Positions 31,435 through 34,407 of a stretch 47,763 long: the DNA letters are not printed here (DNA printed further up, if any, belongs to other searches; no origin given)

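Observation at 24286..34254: Neisseria-pgl-like gene set next to a Wzy_C-TPR protein: candidate O-linked protein glycosylation system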

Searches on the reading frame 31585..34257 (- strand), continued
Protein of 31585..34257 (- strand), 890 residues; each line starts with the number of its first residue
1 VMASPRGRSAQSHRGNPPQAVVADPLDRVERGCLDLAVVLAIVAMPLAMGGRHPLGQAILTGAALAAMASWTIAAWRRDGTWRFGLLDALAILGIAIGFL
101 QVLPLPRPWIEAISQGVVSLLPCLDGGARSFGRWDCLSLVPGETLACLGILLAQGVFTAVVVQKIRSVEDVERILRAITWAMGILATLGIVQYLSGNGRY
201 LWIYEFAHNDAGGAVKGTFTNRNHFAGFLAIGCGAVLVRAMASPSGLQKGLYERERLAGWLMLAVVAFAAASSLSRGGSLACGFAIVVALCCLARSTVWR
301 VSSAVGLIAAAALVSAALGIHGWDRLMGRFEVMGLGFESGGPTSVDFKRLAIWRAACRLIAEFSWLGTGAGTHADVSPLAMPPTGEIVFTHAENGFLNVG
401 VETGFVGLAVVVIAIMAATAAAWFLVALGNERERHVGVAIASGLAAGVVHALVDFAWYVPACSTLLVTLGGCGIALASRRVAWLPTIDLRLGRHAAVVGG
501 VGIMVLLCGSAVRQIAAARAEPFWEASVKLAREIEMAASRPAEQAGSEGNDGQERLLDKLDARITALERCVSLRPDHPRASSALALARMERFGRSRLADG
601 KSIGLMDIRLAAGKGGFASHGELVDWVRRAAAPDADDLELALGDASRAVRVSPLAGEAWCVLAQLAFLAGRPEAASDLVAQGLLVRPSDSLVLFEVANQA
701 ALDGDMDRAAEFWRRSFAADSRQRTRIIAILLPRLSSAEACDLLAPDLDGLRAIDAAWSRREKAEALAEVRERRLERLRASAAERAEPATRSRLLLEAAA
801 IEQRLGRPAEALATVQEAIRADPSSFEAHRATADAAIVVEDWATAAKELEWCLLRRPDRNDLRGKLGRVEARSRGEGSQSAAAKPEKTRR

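Call 19: search_solved_structures(query=window:31585-34257:-, max_evalue=10, show_alignments=2)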
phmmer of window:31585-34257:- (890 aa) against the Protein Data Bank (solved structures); distinct sequences matched with E-value up to 10: 28.
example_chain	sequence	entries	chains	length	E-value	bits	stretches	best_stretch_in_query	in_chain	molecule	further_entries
9qhb_A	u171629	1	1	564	2.1e-13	52.6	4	637-723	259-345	Engineered tetratricopeptide repeat protein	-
8bu0_A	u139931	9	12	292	7.1e-09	37.6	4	637-723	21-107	Consensus tetratricopeptide repeat protein | Crystal structure of an 8-repeat consensus TPR superhelix with Zinc. | Monomer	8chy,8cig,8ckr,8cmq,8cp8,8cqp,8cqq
9qhc_A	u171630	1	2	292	3.2e-06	28.9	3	637-723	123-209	Engineered tetratricopeptide repeat protein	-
2fo7_A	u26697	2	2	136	1.6e-05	26.6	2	637-723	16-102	SYNTHETIC CONSENSUS TPR PROTEIN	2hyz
8ch0_A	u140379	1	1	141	0.0046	18.4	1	637-722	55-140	Consensus tetratricopeptide repeat protein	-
9uib_A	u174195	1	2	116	0.0056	18.1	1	781-850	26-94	Protein SGT1 homolog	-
6vl6_A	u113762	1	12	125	0.012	17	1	648-724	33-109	T33_dn2A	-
1na0_A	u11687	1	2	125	0.063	14.7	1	637-721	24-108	designed protein CTPR3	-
3r9a_B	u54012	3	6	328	0.073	14.5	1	563-717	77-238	Peroxisomal targeting signal 1 receptor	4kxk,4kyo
5hrz_A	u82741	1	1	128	0.08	14.3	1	648-721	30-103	TPR domain protein 1na0C3_3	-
2c0l_A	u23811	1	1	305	0.09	14.1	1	563-717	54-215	PEROXISOMAL TARGETING SIGNAL 1 RECEPTOR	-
2c0m_A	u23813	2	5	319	0.1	14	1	563-717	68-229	PEROXISOMAL TARGETING SIGNAL 1 RECEPTOR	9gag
2j9q_A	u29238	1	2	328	0.11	13.8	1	563-717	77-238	PEROXISOMAL TARGETING SIGNAL 1 RECEPTOR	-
9gzg_A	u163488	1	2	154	0.16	13.3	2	637-723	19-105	Engineered CTPR protein with glutamic acids for conductivity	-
6vfi_B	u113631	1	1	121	0.3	12.4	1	645-721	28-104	O43_dn18B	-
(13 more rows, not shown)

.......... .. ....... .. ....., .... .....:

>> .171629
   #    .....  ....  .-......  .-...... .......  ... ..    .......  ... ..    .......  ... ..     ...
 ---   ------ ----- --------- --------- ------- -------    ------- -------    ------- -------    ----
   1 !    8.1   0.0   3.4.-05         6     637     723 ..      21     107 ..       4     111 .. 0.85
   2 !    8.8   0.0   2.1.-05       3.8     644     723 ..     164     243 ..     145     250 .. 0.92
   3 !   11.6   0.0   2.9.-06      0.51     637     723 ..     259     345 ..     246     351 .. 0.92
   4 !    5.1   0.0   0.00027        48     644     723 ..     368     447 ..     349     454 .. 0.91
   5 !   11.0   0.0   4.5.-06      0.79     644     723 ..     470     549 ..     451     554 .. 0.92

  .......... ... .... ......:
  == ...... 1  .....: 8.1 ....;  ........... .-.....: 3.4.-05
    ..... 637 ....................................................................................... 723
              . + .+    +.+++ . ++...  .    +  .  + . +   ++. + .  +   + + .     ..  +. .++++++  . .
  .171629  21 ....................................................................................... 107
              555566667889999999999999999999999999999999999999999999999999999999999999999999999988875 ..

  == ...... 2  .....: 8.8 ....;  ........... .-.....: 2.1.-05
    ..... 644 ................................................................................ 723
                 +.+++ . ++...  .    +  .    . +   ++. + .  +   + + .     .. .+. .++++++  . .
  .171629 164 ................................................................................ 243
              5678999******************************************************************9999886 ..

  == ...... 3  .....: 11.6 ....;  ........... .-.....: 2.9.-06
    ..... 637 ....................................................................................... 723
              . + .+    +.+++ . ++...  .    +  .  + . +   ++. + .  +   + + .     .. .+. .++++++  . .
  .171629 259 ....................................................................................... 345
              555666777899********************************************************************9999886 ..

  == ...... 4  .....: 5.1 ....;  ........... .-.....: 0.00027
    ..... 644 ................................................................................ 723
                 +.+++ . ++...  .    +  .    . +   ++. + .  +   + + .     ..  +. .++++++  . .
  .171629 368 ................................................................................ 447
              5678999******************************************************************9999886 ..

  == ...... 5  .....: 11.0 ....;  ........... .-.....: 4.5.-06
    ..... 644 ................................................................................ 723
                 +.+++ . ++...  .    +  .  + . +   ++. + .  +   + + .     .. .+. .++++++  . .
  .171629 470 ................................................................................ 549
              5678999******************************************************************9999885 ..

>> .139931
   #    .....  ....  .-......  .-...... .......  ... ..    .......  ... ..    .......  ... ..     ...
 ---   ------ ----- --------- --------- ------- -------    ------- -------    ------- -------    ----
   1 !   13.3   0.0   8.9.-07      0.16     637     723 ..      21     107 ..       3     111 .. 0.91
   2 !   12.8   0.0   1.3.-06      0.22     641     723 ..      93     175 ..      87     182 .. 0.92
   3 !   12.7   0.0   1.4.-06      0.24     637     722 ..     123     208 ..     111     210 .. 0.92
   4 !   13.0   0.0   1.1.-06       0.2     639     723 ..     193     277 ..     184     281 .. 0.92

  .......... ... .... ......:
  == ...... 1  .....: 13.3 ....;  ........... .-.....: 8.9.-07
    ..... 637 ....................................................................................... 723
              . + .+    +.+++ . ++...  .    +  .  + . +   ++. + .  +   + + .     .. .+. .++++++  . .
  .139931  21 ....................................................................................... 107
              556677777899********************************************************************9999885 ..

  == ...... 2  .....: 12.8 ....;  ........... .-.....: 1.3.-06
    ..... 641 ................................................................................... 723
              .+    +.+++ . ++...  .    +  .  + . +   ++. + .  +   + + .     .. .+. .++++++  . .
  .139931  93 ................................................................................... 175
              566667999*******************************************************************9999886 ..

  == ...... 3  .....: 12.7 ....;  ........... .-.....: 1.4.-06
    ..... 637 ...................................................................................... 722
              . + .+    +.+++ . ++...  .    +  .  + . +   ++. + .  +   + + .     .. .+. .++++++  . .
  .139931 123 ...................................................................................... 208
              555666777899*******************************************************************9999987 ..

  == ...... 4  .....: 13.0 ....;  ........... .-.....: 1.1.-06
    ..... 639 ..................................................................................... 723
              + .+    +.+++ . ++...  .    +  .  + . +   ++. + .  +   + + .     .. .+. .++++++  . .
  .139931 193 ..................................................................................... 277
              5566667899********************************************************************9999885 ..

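Call 20: find_encoding_contigs(protein=P0094, flank=10000, max_places=1)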
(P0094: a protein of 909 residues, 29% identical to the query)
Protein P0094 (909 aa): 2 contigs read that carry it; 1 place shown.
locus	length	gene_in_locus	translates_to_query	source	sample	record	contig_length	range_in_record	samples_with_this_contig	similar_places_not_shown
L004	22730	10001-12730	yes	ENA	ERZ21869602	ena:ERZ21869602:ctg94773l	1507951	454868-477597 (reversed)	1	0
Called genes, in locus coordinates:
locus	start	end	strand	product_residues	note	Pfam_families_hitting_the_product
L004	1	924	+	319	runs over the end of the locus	PF08240:ADH_N, PF16912:Glu_dehyd_C (weak), PF00107:ADH_zinc_N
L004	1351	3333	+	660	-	PF00012:HSP70, PF06723:MreB_Mbl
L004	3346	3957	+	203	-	-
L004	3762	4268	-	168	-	PF13620:CarboxypepD_reg (weak)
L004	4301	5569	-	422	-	PF00953:Glycos_transf_4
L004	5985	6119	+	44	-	-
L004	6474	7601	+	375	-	PF02563:Poly_export, PF10531:SLBB (weak), PF22461:SLBB_2 (faint)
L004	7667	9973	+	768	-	PF01656:CbiA, PF10609:ParA, PF13614:AAA_31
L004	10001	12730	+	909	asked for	PF13428:TPR_14 (faint), PF04932:Wzy_C, PF14559:TPR_19 (faint)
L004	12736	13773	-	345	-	PF00195:Chal_sti_synt_N (weak), PF08545:ACP_syn_III, PF08541:ACP_syn_III_C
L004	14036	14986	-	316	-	PF13578:Methyltransf_24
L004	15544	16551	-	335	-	PF01073:3Beta_HSD, PF01370:Epimerase, PF02719:Polysacc_synt_2 (weak), PF04321:RmlD_sub_bind, PF13460:NAD_binding_10 (weak), PF16363:GDP_Man_Dehyd, PF07993:NAD_binding_4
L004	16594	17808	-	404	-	PF13439:Glyco_transf_4, PF13579:Glyco_trans_4_4, PF20706:GT4-conflict (weak), PF00534:Glycos_transf_1, PF13692:Glyco_trans_1_4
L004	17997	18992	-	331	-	PF14305:ATPgrasp_TupA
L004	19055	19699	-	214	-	-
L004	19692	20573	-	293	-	PF13489:Methyltransf_23, PF08241:Methyltransf_11, PF08242:Methyltransf_12, PF13649:Methyltransf_25, PF13847:Methyltransf_31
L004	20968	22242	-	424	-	PF13692:Glyco_trans_1_4, PF13524:Glyco_trans_1_2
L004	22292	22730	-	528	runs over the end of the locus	-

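Call 21: find_encoding_contigs(protein=P0105, flank=10000, max_places=1)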
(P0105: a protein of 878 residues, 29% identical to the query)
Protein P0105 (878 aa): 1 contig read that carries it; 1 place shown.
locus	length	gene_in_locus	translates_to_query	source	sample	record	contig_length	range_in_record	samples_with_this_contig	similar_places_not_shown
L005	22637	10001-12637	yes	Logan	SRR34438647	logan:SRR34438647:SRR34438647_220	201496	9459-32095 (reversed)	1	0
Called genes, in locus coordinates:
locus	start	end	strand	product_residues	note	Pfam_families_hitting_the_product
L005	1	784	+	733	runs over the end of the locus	PF00107:ADH_zinc_N, PF13602:ADH_zinc_N_2 (weak), PF01408:GFO_IDH_MocA, PF02894:GFO_IDH_MocA_C (weak), PF22725:GFO_IDH_MocA_C3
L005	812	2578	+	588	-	PF16889:Hepar_II_III_N, PF07940:Hepar_II_III_C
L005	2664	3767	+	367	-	PF02350:Epimerase_2, PF13579:Glyco_trans_4_4 (faint)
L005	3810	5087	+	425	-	PF13439:Glyco_transf_4, PF13579:Glyco_trans_4_4, PF00534:Glycos_transf_1, PF13692:Glyco_trans_1_4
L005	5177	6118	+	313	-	PF01073:3Beta_HSD, PF01370:Epimerase, PF02719:Polysacc_synt_2, PF04321:RmlD_sub_bind, PF05368:NmrA (weak), PF07993:NAD_binding_4 (faint), PF13460:NAD_binding_10, PF16363:GDP_Man_Dehyd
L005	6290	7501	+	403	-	PF02563:Poly_export, PF22461:SLBB_2 (faint), PF10531:SLBB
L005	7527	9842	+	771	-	-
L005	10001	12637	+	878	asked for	PF13428:TPR_14 (faint), PF14559:TPR_19 (faint), PF04932:Wzy_C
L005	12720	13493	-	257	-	PF08448:PAS_4, PF00165:HTH_AraC (weak), PF12833:HTH_18, PF00165:HTH_AraC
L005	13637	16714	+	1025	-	PF07635:PSCyt1, PF07583:PSCyt2, PF13385:Laminin_G_3, PF07587:PSD1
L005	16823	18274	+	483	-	PF07394:DUF1501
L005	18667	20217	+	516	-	PF00884:Sulfatase, PF16347:SGSH_C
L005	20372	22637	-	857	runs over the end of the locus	PF07635:PSCyt1 (weak), PF07637:PSD5 (faint), PF07631:PSD4, PF07627:PSCyt3, PF07624:PSD2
